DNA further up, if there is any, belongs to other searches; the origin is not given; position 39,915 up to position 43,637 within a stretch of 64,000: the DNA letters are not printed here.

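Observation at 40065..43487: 1140-aa secreted PKD + beta-helix + GH5-like glycosidase in an organism with otherwise minimal metabolism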

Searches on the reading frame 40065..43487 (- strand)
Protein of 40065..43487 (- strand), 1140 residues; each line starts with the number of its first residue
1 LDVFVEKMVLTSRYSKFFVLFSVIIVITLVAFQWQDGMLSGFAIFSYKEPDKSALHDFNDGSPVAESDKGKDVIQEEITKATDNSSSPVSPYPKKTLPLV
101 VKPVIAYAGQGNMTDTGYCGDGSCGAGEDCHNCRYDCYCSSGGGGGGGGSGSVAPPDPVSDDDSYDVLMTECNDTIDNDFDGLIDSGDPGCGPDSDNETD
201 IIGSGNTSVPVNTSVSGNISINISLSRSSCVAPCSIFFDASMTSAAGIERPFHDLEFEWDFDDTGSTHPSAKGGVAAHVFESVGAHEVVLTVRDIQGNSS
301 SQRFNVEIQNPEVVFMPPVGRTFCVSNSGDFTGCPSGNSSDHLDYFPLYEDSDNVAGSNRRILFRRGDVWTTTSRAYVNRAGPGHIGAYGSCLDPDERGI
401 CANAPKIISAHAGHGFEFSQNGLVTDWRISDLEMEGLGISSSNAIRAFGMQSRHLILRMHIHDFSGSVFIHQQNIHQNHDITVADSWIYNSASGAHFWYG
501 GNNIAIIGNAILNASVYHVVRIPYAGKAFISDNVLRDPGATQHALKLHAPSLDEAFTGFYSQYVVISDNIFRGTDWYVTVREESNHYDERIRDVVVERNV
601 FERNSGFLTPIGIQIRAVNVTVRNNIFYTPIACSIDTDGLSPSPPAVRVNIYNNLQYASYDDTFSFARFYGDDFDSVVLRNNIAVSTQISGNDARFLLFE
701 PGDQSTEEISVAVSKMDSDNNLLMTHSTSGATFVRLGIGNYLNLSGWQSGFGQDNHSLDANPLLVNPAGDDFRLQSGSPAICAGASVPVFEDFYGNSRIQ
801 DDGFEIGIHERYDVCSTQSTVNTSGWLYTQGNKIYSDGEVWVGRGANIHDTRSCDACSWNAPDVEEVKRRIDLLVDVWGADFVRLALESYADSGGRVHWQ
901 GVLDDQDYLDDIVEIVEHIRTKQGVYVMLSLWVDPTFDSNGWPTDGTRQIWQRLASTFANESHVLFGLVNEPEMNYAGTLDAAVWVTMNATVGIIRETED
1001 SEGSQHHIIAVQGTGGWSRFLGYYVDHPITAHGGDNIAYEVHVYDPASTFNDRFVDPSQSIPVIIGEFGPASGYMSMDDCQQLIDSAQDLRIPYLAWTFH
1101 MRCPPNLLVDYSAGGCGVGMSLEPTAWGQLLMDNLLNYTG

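Call 3: search_protein_families(library=pfam, proteins=[window:40065-43487:-], max_evalue=1)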
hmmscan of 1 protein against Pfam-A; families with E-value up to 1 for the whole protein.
window:40065-43487:- (1140 aa): 4 families
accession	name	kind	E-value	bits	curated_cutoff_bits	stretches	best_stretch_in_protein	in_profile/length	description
PF00150.24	Cellulase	-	6.9e-20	72.1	23.5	1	867-1099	22-268/272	Cellulase (glycosyl hydrolase family 5)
PF18911.6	PKD_4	-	3e-07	30.8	27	1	254-306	34-83/85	PKD domain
PF00801.26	PKD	-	9.1e-06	26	23.5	1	253-303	28-76/80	PKD domain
PF05048.19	NosD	-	0.5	10.2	23.6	0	475-515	133-173/212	Periplasmic copper-binding protein (NosD)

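Call 4: search_protein_families(library=ncbifam, proteins=[window:40065-43487:-], max_evalue=1)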
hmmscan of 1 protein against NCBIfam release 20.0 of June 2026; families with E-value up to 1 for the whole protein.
window:40065-43487:- (1140 aa): 2 families
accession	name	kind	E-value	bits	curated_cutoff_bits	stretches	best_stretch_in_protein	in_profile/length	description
NF033662.1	acid_disulf_rpt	repeat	4.6e-06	26.3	41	1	170-191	5-26/32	acidic double-disulfide repeat-containing protein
NF041518.1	choice_anch_Q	domain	0.00042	20.5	25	1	770-808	15-54/58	choice-of-anchor Q domain-containing protein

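Call 5: search_solved_structures(query=window:40065-43487:-, max_evalue=1, show_alignments=3)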
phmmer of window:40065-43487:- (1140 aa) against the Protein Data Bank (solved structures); distinct sequences matched with E-value up to 1: 19.
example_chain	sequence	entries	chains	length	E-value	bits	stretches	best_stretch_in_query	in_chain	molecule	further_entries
5ecu_A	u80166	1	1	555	1.5e-07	32.9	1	873-1097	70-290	Cellulase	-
5fip_A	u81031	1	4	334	2.4e-05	25.6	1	877-1048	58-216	GH5 CELLULASE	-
3wsu_A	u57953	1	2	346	5.9e-05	24.3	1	945-1107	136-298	Beta-mannanase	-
4fk9_A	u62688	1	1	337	0.00019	22.6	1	944-1107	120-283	Cellulose-binding family II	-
5hnn_A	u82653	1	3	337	0.00031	21.9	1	940-1048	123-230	Cellulase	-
6pz7_A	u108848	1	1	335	0.0004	21.5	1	852-974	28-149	Endoglucanase family 5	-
4y7e_A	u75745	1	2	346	0.0004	21.5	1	945-1107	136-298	Endoglucanase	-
9p41_A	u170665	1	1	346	0.0034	18.5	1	938-1013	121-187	Endoglucanase Cel5A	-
4jrw_A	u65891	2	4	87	0.0035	18.4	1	255-310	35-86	Collagenase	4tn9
5hpc_A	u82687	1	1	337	0.0047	18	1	940-1045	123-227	Cellulase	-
2y72_A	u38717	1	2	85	0.0053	17.8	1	255-310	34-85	COLLAGENASE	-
4w7u_A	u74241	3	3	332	0.0062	17.6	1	940-1045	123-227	Cellulase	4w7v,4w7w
4aqo_A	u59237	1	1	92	0.0063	17.6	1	255-310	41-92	COLLAGENASE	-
5hos_A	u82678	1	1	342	0.036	15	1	936-999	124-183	Cellulase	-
4amq_A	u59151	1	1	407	0.097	13.6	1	647-716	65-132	L544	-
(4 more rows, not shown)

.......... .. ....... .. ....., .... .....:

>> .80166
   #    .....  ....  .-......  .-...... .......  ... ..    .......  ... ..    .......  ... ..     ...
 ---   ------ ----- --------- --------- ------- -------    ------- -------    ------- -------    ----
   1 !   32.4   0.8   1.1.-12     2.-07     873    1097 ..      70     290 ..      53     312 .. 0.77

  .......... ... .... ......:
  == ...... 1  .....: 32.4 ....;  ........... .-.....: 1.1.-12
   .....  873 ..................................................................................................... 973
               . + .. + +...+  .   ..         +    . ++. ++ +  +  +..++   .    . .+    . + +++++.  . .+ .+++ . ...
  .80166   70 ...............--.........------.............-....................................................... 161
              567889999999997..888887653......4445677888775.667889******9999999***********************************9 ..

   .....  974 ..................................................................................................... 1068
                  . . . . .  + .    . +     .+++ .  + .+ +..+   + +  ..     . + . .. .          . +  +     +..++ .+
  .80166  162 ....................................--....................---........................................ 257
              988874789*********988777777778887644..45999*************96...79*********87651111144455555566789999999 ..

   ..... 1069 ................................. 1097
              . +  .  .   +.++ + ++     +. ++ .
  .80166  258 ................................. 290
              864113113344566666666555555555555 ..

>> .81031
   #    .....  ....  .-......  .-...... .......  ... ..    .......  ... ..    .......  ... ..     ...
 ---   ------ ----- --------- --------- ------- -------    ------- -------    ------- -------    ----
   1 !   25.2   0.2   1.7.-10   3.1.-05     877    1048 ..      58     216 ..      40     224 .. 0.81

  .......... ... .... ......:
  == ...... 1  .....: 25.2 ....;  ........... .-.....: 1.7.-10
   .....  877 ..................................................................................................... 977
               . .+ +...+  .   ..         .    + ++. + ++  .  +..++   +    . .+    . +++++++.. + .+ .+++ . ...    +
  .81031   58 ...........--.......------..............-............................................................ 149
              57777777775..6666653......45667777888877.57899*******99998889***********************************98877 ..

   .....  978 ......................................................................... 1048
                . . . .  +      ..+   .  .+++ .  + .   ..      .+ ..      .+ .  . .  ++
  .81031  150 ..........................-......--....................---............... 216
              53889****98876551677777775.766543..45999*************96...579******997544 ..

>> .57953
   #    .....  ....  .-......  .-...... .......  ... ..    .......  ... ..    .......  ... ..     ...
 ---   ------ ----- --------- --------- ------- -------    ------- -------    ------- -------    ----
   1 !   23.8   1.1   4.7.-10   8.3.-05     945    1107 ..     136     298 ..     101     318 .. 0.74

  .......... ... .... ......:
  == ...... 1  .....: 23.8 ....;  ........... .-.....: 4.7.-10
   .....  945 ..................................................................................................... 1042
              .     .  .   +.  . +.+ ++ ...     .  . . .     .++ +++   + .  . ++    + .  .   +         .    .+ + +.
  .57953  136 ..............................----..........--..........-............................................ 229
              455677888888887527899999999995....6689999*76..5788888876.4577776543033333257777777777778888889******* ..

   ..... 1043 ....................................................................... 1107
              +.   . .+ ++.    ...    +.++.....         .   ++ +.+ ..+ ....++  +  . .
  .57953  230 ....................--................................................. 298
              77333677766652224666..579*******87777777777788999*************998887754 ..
